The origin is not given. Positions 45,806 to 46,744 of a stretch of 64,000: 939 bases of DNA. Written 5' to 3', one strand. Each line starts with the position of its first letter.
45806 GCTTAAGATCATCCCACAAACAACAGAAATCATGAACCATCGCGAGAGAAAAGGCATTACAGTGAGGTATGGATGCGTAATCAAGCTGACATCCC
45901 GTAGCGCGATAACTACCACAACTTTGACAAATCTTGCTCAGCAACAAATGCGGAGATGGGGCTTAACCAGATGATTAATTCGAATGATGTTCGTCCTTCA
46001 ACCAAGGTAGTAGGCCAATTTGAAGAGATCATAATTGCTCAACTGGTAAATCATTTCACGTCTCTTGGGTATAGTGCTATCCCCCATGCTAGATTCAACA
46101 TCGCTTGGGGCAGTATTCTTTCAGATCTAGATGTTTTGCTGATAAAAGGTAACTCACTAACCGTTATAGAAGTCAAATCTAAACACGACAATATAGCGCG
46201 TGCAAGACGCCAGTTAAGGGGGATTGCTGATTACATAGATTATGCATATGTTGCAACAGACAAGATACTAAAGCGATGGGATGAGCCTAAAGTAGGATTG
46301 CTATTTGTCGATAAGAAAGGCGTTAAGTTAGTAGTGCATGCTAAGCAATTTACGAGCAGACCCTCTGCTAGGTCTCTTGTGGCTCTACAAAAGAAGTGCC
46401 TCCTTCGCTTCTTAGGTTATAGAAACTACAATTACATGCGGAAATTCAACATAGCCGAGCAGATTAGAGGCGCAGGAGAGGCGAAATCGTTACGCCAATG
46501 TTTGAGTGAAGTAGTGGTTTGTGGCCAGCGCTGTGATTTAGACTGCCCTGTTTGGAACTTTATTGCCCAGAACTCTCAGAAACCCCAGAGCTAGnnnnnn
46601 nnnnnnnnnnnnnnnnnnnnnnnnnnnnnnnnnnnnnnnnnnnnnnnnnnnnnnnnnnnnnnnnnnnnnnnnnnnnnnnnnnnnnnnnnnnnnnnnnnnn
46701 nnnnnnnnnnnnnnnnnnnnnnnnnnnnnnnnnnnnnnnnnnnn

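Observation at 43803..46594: Transposon-borne operon pairing a cytoplasmic S8 subtilase with a PD-(D/E)xK nuclease-like protein: candidate undescribed protease-nuclease (defence-type) system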

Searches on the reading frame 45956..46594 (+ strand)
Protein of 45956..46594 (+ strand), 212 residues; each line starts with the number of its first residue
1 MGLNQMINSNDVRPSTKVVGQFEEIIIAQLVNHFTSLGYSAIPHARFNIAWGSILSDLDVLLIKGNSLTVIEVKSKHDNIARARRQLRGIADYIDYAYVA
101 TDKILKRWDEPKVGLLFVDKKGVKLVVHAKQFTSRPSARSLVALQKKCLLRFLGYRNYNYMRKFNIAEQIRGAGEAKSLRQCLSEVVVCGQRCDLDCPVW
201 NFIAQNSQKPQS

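Call 3: search_protein_families(library=pfam, proteins=[window:45956-46594:+], max_evalue=0.1)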
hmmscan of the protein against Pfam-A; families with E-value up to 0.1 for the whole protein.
window:45956-46594:+ (212 aa): 3 families
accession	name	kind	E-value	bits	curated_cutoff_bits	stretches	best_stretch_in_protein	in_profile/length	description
PF18743.7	AHJR-like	-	0.024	14.6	26.1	0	57-94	44-79/123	REase_AHJR-like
PF04313.20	HSDR_N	-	0.025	14.9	25.1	1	60-89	131-160/198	Type I restriction enzyme R protein N terminus (HSDR_N)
PF09002.17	Card1_endonuc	-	0.05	13.6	26.4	0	56-79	46-69/136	Card1-like, endonuclease domain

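Call 4: search_protein_families(library=padloc, proteins=[window:45956-46594:+], max_evalue=0.1)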
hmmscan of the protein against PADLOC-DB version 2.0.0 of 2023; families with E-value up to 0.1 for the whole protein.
window:45956-46594:+ (212 aa): 7 families
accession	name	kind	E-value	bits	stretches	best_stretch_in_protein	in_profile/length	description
PDLC01968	CARF_PDDEXK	-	2.6e-05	21.5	1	58-93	276-311/361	-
PDLC01037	Csx1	-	0.00028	18.5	1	20-91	202-267/320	ARF+Nuclease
PDLC01903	CARF4--CARF_PDDEXK_TM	-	0.00079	16.9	1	55-88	297-329/380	-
PDLC01891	CARF4--CARF_PDDEXK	-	0.0048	14.5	1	53-96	235-279/319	-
PDLC01887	CARF4--CARF_PDDEXK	-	0.0097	13.5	1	56-94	189-228/285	-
PDLC01250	Cas4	-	0.026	12.8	1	44-94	52-101/168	"CAS-I,CAS-II,CAS-III,CAS-IV,CAS-V,CAS-VI; acquisition_associated"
PDLC02350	AbiO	-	0.043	10.6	1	28-94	40-104/468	AbiO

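Call 5: search_protein_families(library=ncbifam, proteins=[window:45956-46594:+], max_evalue=0.1)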
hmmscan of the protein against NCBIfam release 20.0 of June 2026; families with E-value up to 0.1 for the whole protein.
window:45956-46594:+ (212 aa): 1 family
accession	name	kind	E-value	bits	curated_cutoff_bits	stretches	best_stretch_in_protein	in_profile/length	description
NF033832.1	sce7726_fam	subfamily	5.3e-10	39.5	70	1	56-180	37-172/184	sce7726 family protein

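Call 11: find_homologous_proteins(query=window:45956-46594:+)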
Query window:45956-46594:+ (212 aa): 51 proteins with E <= 0.001 among 199 candidates.
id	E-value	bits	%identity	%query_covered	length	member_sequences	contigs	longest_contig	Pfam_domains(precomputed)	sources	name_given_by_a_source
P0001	9.8e-134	461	100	98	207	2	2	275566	-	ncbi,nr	ncbi:MAG: hypothetical protein M1503_04655 [Thaumarchaeota archaeon]|nr:hypothetical protein [Nitros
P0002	3.9e-66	240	54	98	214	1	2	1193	-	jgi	jgi:hypothetical protein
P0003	1.6e-65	238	54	94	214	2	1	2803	-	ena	-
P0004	2.1e-65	238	51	97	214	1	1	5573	-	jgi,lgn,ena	jgi:hypothetical protein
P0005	1.7e-54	202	44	94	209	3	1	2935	-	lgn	-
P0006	4.5e-53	198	45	95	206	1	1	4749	-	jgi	-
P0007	6.8e-53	197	46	95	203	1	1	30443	PF26915.1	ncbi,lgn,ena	-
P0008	2.6e-52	195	47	92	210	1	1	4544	PF26915.1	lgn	-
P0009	1.5e-51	193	43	95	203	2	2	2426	PF26915.1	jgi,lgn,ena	-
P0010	3.4e-51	192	48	92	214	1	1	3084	-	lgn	-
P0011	7.0e-51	191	48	92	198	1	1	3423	PF26915.1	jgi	jgi:hypothetical protein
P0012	1.5e-50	189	44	95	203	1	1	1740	-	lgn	-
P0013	3.1e-50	189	44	95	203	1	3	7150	-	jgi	jgi:hypothetical protein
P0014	4.7e-50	188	44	93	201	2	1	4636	-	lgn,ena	-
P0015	3.1e-49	185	46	92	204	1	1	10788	PF26915.1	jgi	jgi:Holliday junction resolvase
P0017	4.8e-49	185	45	92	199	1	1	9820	PF26915.1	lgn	-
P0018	1.1e-48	183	46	92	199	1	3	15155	PF26915.1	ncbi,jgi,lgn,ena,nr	ncbi:MAG TPA: hypothetical protein ENN36_02840 [Candidatus Bathyarchaeota archaeon]|nr:hypothetical 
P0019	9.4e-47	177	44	95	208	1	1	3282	PF26915.1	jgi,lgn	-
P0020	2.2e-46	176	41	92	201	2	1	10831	PF26915.1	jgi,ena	-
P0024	1.4e-45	173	45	92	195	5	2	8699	PF26915.1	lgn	-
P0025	5.5e-44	168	43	89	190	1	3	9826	PF26915.1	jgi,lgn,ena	jgi:hypothetical protein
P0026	6.7e-44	168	43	93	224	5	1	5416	PF26915.1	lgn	-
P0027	2.4e-43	166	44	93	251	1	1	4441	PF26915.1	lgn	-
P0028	7.3e-43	164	42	92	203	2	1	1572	PF26915.1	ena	-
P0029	1.8e-42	163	41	92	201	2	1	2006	PF26915.1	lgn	-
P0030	7.9e-42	161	41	92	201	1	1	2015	PF26915.1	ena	-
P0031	2.2e-41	160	41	92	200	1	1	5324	PF26915.1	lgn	-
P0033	6.1e-37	145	42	87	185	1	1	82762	PF26915.1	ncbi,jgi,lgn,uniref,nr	ncbi:hypothetical protein [Candidatus Nitrosarchaeum limnium]|jgi:hypothetical protein|uniref:Unchar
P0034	2.9e-36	143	39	87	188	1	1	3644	PF26915.1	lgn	-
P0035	1.5e-35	141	40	87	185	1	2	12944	PF26915.1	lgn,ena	-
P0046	1.4e-26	111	37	93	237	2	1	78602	-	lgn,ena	-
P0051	1.8e-20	91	36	76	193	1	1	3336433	-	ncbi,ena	-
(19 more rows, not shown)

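Call 13: search_protein_families(library=pfam, proteins=[P0007, P0018, P0033, P0046, P0051], max_evalue=0.1)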
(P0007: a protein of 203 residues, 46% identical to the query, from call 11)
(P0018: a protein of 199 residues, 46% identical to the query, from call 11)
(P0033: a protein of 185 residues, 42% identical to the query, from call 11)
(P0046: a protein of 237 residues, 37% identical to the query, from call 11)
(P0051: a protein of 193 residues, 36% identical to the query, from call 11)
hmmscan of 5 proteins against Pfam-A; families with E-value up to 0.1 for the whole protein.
P0007 (203 aa): 6 families
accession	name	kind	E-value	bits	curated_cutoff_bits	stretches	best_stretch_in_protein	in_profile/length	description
PF02021.23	UPF0102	-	0.0047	17.7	23.6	1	26-85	6-57/80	Uncharacterised protein family UPF0102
PF04313.20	HSDR_N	-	0.0054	17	25.1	1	54-89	129-173/198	Type I restriction enzyme R protein N terminus (HSDR_N)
PF18743.7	AHJR-like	-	0.0055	16.7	26.1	1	16-82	7-75/123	REase_AHJR-like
PF08378.17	NERD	-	0.017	16.1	22.1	1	18-78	6-64/111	Nuclease-related domain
PF21132.2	MFD_D3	-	0.068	13.6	21.8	0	59-83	6-30/73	MFD, D3 domain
PF01870.24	Hjc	-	0.092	13.1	21.1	0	52-90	30-69/93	Archaeal holliday junction resolvase (hjc)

P0018 (199 aa): 3 families
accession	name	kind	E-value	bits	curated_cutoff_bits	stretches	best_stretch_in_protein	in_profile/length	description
PF18743.7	AHJR-like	-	0.0002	21.3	26.1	1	15-88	6-78/123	REase_AHJR-like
PF04313.20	HSDR_N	-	0.042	14.1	25.1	0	55-85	131-161/198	Type I restriction enzyme R protein N terminus (HSDR_N)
PF18211.6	Csm1_B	-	0.071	13.4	26.4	0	2-32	49-79/94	Csm1 subunit domain B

P0033 (185 aa): 4 families
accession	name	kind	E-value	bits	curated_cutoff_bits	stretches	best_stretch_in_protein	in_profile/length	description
PF06319.18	MmcB-like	-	0.011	15.9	22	1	12-125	8-117/148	DNA repair protein MmcB-like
PF08774.17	VRR_NUC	-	0.019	15.4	23.8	1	46-89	60-103/116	VRR-NUC domain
PF01870.24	Hjc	-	0.041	14.3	21.1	1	53-103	31-86/93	Archaeal holliday junction resolvase (hjc)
PF18743.7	AHJR-like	-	0.057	13.4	26.1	0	16-88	7-78/123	REase_AHJR-like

P0046 (237 aa): 1 family
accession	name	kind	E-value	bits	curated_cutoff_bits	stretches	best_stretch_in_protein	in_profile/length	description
PF06319.18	MmcB-like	-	0.014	15.6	22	1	72-140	50-118/148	DNA repair protein MmcB-like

P0051 (193 aa): 1 family
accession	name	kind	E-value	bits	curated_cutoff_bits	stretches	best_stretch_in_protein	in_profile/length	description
PF06319.18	MmcB-like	-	0.0056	16.9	22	1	41-113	54-126/148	DNA repair protein MmcB-like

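Call 34: predict_structure(alignment_id=A2)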
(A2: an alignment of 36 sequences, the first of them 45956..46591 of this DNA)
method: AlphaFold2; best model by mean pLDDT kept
length: 212 residues; sequences in the alignment: 36
mean_pLDDT: 90.2   pTM: 0.88
mean pLDDT of the five models: 90.2, 90.0, 90.0, 89.0, 88.9
residues with pLDDT >= 90: 153; 70-90: 46; 50-70: 9; < 50: 4
segments of 3 or more residues with pLDDT < 50: none
pLDDT, mean of each block of 10 residues (from residue 1): 68 88 94 98 93 80 96 95 92 97 94 97 98 95 92 85 93 90 93 86 76 47
secondary structure, 60 per line:
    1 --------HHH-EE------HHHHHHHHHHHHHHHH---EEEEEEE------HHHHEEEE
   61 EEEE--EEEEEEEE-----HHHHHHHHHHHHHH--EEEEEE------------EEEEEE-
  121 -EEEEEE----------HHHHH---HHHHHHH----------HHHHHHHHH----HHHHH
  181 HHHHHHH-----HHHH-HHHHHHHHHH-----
elements in order: H21-36 E40-46 H53-56 E57-64 E67-74 H80-93 E96-101 E114-119 E122-127 H138-142 H146-152 H163-171 H176-187 H193-196 H198-207

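Call 39: fold_search(model_id=the predicted structure, library=pdb)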
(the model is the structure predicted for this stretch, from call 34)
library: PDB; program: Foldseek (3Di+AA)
matches with E <= 10: 389; with E <= 0.001: 1
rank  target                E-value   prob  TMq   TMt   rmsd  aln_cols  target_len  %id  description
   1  3dnx                  3.2e-05  1.00  0.41  0.57   9.0       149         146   19  SPO1766 protein of unknown function from Silicibacter pomeroyi. (released 2008-09-02)
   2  1ob8_A                9.3e-03  0.97  0.27  0.44   7.4       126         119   14  Holliday Junction Resolving Enzyme (released 2004-10-15)
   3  9dou_A                1.6e-02  0.80  0.28  0.08  18.7       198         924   10  Taeniopygia guttata R2 retrotransposon (R2Tg) initiating target-primed reverse transcription (released 2025-05-21)
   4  1y88                  1.9e-02  0.99  0.28  0.32   4.0        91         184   10  Crystal Structure of Protein of Unknown Function AF1548 (released 2004-12-21)
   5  3ajv_A                2.6e-02  0.99  0.30  0.37   4.2       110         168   12  Splicing endonuclease from Aeropyrum pernix (released 2010-11-17)
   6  3fov                  3.7e-02  0.82  0.25  0.46   9.2       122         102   11  Crystal structure of protein RPA0323 of unknown function from Rhodopseudomonas palustris (released 2009-01-13)
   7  2wiw_A                3.9e-02  0.80  0.27  0.42   7.2       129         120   17  Crystal structures of Holliday junction resolvases from Archaeoglobus fulgidus bound to DNA substrate (released 2009-05-26)
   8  8bao_A                5.6e-02  0.98  0.31  0.19   3.5        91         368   14  Dysgonamonadaceae bacterium CRISPR ancillary nuclease 2 (released 2022-11-30)
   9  4tkd_C                5.6e-02  0.57  0.21  0.34  10.0       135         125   12  Sulfolobus solfataricus HJC mutants (released 2015-08-12)
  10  9nl2_A                5.6e-02  0.57  0.29  0.07  18.4       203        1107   11  Structure of R2 retrotransposon protein from Platysternon megacephalum initiating target-primed reverse transcription (released 2025-06-18)
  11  1xmx                  6.3e-02  0.87  0.31  0.19   9.9       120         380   12  Crystal structure of protein VC1899 from Vibrio cholerae (released 2004-11-16)
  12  4tkd_B                6.3e-02  0.72  0.24  0.39   9.5       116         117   15  Sulfolobus solfataricus HJC mutants (released 2015-08-12)
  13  9nl3_A                6.3e-02  0.44  0.24  0.06  17.7       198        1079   10  Structure of R2 retrotransposon protein from Taeniopygia guttata initiating target-primed reverse transcription (released 2025-06-18)
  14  4dav_A                6.6e-02  0.33  0.24  0.22   9.8       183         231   13  The structure of Pyrococcus Furiosus SfsA in complex with DNA (released 2014-10-01)
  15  9kqh_A                7.0e-02  0.47  0.27  0.10   9.3       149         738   12  Crystal structure of Finegoldia magna DinG in complex with ssDNA and ADPNP (released 2025-12-03)
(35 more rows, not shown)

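Call 46: find_encoding_contigs(protein=P0051, flank=8000, max_places=2)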
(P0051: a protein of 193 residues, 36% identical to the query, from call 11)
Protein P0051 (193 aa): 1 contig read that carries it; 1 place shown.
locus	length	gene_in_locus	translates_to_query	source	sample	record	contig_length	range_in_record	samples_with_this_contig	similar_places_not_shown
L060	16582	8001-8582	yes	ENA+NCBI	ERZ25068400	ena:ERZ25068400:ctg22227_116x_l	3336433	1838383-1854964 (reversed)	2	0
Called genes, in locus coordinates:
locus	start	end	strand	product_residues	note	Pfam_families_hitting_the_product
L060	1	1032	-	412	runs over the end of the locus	PF01916:DS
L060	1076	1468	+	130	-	-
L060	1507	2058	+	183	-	-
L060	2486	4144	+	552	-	-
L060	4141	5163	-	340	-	PF20143:NAD_kinase_C, PF01047:MarR (weak), PF12802:MarR_2 (weak), PF13412:HTH_24 (weak)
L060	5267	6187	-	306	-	PF00294:PfkB (weak)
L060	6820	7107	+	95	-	PF01283:Ribosomal_S26e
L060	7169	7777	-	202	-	PF01066:CDP-OH_P_transf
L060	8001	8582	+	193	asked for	-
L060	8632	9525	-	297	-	PF00491:Arginase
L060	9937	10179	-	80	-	-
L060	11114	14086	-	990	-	-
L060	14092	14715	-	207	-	-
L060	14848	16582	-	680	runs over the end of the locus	PF08915:tRNA-Thr_ED, PF00587:tRNA-synt_2b, PF03129:HGTP_anticodon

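Call 47: find_encoding_contigs(protein=P0046, flank=8000, max_places=2)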
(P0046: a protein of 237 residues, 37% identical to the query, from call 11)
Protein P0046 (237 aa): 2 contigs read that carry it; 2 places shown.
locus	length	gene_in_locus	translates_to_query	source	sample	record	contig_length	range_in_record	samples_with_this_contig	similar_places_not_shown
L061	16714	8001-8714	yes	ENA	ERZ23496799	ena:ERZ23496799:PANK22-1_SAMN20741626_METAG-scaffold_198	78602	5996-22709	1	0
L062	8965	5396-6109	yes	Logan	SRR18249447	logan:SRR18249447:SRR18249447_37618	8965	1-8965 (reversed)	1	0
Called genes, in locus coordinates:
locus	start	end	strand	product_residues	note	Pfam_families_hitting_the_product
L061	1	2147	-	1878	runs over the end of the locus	-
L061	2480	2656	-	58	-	-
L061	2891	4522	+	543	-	PF06418:CTP_synth_N, PF00117:GATase, PF07722:Peptidase_C26 (faint)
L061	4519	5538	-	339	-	PF20143:NAD_kinase_C, PF01047:MarR (weak), PF12802:MarR_2 (weak), PF13412:HTH_24 (weak)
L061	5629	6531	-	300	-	PF00294:PfkB (weak)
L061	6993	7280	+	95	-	PF01283:Ribosomal_S26e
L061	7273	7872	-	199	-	PF01066:CDP-OH_P_transf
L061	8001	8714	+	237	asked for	-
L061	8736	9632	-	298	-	PF00491:Arginase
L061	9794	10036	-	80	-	-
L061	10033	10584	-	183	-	-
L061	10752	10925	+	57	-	-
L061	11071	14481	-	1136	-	PF13091:PLDc_2, PF00270:DEAD (weak), PF04851:ResIII (faint), PF00176:SNF2-rel_dom, PF22590:Cas3-like_C_2 (faint), PF00271:Helicase_C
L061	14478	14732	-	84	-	-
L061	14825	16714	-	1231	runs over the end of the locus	PF02384:N6_Mtase (faint), PF20473:MmeI_Mtase (weak), PF07669:Eco57I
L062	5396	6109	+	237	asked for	-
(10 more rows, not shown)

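Call 48: find_encoding_contigs(protein=P0033, flank=8000, max_places=2)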
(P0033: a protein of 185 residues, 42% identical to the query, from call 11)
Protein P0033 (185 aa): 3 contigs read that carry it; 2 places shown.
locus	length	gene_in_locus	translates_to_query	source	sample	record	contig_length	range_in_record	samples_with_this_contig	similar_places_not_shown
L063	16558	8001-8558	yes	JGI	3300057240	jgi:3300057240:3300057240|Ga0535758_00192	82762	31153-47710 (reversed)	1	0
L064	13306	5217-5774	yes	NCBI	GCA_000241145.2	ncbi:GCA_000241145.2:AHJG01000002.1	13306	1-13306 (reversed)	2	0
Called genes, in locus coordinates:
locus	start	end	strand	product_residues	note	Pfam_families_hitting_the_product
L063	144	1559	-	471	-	PF00696:AA_kinase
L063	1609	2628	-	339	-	PF13528:Glyco_trans_1_3 (faint), PF04101:Glyco_tran_28_C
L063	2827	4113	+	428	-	-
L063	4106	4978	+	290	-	-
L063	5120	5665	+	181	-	-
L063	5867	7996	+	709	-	PF00082:Peptidase_S8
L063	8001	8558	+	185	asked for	PF26915:Phage_P4_cII (faint)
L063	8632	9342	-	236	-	PF10544:T5orf172 (weak), PF13455:MUG113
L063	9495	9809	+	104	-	-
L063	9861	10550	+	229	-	PF01739:CheR (faint), PF13847:Methyltransf_31, PF08241:Methyltransf_11, PF08242:Methyltransf_12, PF13649:Methyltransf_25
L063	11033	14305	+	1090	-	-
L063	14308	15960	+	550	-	PF08239:SH3_3 (faint)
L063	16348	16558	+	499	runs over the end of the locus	PF07995:GSDH, PF22807:TrAA12 (weak)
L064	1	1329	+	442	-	?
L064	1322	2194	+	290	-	-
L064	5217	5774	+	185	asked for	PF26915:Phage_P4_cII (faint)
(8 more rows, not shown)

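Call 65: search_protein_representatives(alignment_id=A2)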
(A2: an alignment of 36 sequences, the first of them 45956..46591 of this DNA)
Query: 36 sequences, 204 profile positions. Proteins with E-value up to 0.001 (for the whole library): 309; up to 1e-10: 64; up to 1e-30: 51. The best 150 are listed.
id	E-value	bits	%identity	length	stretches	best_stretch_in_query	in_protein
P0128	1.2e-84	299.4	-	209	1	1-200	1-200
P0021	1.7e-80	285.9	-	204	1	1-201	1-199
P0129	1.3e-71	256.9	-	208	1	4-200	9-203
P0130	1.4e-71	256.8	-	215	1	2-202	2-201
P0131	6.9e-70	251.2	-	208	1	1-201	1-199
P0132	1.2e-68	247.1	-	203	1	1-201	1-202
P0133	4.3e-66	238.8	-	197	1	1-197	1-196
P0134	4.9e-66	238.7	-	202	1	1-200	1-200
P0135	2.5e-65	236.4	-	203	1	2-200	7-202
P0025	3.0e-65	236.1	-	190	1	14-201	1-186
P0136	3.2e-65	236.0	-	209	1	1-201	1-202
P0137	1.7e-64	233.7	-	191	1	3-187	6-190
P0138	3.6e-63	229.3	-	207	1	8-198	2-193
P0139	3.8e-63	229.2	-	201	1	2-199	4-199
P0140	4.7e-62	225.7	-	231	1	1-201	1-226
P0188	1.8e-11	60.4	-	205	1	54-182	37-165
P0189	5.6e-11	58.9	-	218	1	31-177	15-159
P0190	1.4e-10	57.6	-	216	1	20-179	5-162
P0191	1.5e-10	57.5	-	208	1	20-171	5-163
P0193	5.6e-10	55.6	-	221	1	43-178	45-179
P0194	8.7e-10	55.0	-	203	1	54-180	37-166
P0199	2.6e-09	53.4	-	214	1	19-181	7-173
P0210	8.8e-08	48.4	-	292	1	21-154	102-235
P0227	3.9e-07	46.3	-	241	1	53-183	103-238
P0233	5.1e-07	45.9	-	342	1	11-137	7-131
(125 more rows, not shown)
